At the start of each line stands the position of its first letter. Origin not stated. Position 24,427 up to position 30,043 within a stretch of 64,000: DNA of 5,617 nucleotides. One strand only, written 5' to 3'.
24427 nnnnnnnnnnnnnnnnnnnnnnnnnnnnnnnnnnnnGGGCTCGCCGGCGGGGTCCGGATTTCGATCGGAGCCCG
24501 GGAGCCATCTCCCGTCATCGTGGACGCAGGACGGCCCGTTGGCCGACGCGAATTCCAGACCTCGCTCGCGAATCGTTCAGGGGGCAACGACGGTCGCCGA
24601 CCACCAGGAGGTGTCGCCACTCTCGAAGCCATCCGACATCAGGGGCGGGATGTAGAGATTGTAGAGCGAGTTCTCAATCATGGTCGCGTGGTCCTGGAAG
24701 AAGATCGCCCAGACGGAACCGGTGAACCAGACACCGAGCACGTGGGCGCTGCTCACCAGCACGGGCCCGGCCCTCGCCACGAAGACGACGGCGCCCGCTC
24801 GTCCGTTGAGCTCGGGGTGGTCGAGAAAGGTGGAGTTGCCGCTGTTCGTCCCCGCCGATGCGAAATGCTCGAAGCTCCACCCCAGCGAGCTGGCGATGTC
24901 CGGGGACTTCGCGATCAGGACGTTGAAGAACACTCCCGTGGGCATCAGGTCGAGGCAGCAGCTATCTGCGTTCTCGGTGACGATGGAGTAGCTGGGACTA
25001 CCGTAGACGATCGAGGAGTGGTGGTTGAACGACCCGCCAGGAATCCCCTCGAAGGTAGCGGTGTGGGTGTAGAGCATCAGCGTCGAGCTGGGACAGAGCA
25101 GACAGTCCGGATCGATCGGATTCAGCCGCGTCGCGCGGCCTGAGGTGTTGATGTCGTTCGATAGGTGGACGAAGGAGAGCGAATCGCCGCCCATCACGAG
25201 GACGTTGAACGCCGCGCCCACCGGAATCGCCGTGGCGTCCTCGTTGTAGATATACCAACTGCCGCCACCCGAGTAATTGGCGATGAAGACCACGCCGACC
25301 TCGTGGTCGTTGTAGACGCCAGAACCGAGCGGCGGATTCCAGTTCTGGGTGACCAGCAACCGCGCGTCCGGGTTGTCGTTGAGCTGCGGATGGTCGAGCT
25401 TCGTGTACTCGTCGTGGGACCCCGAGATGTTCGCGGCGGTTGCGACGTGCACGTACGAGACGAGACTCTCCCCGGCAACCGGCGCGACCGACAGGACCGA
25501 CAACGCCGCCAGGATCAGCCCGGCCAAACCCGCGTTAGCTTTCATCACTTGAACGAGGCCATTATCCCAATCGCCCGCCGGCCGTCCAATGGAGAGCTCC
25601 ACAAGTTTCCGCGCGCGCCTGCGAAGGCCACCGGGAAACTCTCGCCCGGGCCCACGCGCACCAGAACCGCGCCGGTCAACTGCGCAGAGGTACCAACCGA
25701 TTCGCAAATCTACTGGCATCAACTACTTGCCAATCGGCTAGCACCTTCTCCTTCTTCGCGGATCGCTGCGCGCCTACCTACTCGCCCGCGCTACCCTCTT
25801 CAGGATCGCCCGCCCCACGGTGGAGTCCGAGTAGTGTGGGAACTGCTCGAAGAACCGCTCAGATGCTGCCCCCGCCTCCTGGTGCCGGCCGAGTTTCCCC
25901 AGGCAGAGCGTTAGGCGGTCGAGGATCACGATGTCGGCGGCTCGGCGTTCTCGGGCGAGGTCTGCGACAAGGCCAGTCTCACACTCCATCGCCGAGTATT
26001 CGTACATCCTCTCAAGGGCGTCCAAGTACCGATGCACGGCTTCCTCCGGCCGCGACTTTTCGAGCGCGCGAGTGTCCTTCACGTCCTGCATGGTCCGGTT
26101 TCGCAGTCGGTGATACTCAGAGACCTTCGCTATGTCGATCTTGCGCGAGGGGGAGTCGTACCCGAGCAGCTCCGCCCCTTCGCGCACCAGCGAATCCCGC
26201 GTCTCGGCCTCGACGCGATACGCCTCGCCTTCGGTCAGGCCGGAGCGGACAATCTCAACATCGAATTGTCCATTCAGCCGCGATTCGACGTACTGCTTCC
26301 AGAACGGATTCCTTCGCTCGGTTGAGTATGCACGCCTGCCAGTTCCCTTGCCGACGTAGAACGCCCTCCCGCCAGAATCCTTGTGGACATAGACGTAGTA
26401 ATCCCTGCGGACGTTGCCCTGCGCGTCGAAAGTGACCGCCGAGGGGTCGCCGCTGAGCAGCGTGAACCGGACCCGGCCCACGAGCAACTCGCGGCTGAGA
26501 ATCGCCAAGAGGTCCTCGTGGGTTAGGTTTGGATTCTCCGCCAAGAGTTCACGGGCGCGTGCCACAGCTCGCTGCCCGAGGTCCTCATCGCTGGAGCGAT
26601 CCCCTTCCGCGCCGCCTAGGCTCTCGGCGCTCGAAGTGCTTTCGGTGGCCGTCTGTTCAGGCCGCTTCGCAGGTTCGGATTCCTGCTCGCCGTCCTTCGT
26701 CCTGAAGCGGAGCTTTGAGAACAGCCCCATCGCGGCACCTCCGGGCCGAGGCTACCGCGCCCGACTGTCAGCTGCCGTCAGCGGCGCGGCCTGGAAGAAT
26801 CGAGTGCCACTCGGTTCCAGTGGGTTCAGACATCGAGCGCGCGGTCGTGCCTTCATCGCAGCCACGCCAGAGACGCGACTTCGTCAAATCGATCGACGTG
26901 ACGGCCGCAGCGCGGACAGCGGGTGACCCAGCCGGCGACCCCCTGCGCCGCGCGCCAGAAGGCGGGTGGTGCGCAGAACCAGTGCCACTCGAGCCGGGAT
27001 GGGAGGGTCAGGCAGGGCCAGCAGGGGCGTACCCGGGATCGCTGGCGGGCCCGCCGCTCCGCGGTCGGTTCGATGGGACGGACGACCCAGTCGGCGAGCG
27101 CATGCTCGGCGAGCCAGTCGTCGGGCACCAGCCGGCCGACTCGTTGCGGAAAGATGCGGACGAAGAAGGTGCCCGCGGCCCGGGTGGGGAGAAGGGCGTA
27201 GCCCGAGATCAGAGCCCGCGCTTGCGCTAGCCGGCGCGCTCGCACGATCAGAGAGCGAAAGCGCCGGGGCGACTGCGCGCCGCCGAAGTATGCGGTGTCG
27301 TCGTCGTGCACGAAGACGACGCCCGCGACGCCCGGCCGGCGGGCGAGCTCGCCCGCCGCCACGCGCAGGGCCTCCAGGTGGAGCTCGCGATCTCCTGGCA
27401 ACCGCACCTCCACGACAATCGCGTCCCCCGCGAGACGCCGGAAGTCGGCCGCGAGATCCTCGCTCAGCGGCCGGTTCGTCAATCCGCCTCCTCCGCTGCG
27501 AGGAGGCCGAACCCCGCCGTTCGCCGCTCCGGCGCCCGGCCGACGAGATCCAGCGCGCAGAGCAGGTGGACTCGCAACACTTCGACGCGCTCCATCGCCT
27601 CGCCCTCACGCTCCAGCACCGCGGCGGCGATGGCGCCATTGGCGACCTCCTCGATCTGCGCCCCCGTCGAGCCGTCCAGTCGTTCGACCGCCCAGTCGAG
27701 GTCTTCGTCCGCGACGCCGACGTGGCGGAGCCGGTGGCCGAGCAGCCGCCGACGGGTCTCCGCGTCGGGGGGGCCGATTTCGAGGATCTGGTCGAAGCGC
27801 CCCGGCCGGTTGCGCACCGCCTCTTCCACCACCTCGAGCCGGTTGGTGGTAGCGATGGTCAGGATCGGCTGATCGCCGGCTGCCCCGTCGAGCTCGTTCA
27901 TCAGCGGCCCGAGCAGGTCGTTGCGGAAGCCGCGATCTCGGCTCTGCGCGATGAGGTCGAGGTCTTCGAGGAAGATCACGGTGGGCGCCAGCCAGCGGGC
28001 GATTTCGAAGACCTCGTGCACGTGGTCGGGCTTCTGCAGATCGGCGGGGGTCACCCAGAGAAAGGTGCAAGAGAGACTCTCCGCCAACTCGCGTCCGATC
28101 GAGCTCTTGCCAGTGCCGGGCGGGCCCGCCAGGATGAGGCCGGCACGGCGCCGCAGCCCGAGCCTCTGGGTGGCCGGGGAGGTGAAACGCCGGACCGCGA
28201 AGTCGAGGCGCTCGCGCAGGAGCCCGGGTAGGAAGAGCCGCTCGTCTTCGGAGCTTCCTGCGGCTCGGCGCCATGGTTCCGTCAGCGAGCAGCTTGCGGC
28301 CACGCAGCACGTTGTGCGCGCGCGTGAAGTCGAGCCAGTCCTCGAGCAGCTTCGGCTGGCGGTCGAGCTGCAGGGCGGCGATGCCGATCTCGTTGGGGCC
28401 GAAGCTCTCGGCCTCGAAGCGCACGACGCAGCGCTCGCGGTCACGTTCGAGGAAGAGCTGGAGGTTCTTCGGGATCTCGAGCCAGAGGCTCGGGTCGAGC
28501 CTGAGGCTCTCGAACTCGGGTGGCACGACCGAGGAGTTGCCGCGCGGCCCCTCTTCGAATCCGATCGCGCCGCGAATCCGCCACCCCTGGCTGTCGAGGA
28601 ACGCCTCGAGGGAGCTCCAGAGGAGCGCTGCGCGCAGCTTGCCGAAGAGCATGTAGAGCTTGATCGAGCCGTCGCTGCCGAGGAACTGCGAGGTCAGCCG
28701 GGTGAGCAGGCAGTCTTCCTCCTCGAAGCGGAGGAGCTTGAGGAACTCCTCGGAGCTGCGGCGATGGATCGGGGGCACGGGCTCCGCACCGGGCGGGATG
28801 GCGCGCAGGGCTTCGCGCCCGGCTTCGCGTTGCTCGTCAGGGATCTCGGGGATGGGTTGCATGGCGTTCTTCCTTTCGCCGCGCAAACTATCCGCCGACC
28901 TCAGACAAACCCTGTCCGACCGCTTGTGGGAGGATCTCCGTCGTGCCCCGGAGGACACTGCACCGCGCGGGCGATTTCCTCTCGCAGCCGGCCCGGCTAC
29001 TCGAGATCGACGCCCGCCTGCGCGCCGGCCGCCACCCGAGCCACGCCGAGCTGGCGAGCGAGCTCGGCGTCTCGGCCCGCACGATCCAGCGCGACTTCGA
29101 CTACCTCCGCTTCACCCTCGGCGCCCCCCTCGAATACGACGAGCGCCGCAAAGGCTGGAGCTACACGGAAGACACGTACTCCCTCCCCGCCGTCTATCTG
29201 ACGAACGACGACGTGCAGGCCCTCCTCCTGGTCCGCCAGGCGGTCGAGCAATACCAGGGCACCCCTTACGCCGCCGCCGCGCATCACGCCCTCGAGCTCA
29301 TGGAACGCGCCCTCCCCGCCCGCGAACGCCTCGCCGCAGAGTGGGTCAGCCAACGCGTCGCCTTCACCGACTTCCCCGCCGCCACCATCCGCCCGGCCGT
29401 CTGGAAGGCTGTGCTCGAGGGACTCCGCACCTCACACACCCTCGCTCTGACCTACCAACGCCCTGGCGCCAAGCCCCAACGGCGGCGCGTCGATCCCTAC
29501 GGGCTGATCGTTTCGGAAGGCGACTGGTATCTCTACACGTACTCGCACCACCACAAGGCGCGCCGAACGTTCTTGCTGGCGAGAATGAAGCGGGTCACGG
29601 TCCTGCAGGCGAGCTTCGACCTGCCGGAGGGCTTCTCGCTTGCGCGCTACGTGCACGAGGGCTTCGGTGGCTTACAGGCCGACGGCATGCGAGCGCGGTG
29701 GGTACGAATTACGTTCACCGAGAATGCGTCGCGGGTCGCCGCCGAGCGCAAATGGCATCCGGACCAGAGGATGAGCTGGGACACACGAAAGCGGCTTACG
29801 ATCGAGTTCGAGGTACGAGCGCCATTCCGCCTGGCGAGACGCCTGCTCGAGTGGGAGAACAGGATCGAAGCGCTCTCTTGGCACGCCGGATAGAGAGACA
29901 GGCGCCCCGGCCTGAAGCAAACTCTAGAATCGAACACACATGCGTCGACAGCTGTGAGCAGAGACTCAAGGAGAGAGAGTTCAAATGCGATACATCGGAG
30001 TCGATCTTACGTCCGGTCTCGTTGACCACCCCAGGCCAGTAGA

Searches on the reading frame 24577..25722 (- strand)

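Call 8: search_protein_families(library=pfam, proteins=[window:24577-25722:-])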
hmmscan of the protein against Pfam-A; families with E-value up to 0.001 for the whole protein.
window:24577-25722:- (381 aa): 1 family
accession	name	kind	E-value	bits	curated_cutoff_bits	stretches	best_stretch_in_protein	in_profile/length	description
PF24249.1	DUF7452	-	2.3e-45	154.2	28.2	3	260-358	21-118/118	Domain of unknown function (DUF7452)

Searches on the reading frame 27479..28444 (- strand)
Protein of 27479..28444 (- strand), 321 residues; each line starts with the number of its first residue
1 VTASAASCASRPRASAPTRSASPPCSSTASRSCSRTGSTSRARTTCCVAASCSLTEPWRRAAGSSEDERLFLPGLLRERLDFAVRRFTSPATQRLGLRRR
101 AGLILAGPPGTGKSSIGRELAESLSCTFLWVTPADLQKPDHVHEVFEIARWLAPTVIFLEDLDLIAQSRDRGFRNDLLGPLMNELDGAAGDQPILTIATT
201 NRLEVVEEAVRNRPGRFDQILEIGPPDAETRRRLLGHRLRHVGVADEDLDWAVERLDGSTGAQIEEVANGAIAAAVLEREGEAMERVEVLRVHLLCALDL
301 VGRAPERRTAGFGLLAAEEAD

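Call 8: search_protein_families(library=pfam, proteins=[window:27479-28444:-])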
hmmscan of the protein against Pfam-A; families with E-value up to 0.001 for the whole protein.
window:27479-28444:- (321 aa): 5 families
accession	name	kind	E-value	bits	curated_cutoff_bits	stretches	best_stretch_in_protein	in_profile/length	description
PF00004.35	AAA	-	3.8e-23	82.8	21.2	1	103-224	1-130/131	ATPase family associated with various cellular activities (AAA)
PF13191.12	AAA_16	-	0.00037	21.5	32.6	0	101-153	25-64/167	AAA ATPase domain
PF13238.12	AAA_18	-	0.00057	20.8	29.4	1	104-130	2-25/128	AAA domain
PF05673.19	DUF815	-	0.00093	18.9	23.8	0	103-215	56-164/249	Protein of unknown function (DUF815)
PF07728.20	AAA_5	-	0.001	19.6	22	0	103-128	2-28/139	AAA domain (dynein-related subfamily)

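Call 75: search_protein_families(library=padloc, proteins=[window:27479-28444:-])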
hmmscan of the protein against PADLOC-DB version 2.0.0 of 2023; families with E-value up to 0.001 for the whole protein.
window:27479-28444:- (321 aa): 6 families
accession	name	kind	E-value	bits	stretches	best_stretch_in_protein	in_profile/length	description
PDLC02196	IetA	-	1.8e-19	68.5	1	66-283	87-309/374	-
PDLC02195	IetA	-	5.6e-13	46.9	1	93-291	130-331/395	-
PDLC04232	IetA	-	1e-09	36.2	1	95-287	111-308/330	-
PDLC00915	TRIP13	-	9.2e-09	33.1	1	185-243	172-228/302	TRIP13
PDLC00914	TRIP13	-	1.9e-07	28.8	1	182-254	176-246/302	TRIP13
PDLC04231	IetA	-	4e-06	24.8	1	96-213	113-237/262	-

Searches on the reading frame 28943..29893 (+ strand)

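Call 8: search_protein_families(library=pfam, proteins=[window:28943-29893:+])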
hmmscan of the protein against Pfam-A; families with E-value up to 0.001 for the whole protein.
window:28943-29893:+ (316 aa): 3 families
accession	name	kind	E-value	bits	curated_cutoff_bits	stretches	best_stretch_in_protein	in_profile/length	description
PF13280.12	WYL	-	5.3e-17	62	21.8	1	154-220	3-70/70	WYL domain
PF08279.18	HTH_11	-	7.9e-06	26.1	25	1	18-71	1-53/55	HTH domain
PF19187.6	HTH_PafC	-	0.0002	21.6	32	0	17-118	4-111/115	PafC helix-turn-helix domain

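Call 75: search_protein_families(library=padloc, proteins=[window:28943-29893:+])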
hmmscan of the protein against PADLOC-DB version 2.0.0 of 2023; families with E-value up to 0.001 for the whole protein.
window:28943-29893:+ (316 aa): 3 families
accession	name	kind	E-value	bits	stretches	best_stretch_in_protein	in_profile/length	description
PDLC01457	WYL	-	8.2e-38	128.3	1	17-306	4-219/229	"CAS-I,CAS-II,CAS-III,CAS-IV,CAS-V,CAS-VI; associated_signaling"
PDLC01652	WYL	-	6.6e-23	79.8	1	148-311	14-145/162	"CAS-I,CAS-II,CAS-III,CAS-IV,CAS-V,CAS-VI; associated_signaling"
PDLC01766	Cas3c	-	4.7e-10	36.3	1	17-294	8-279/1009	-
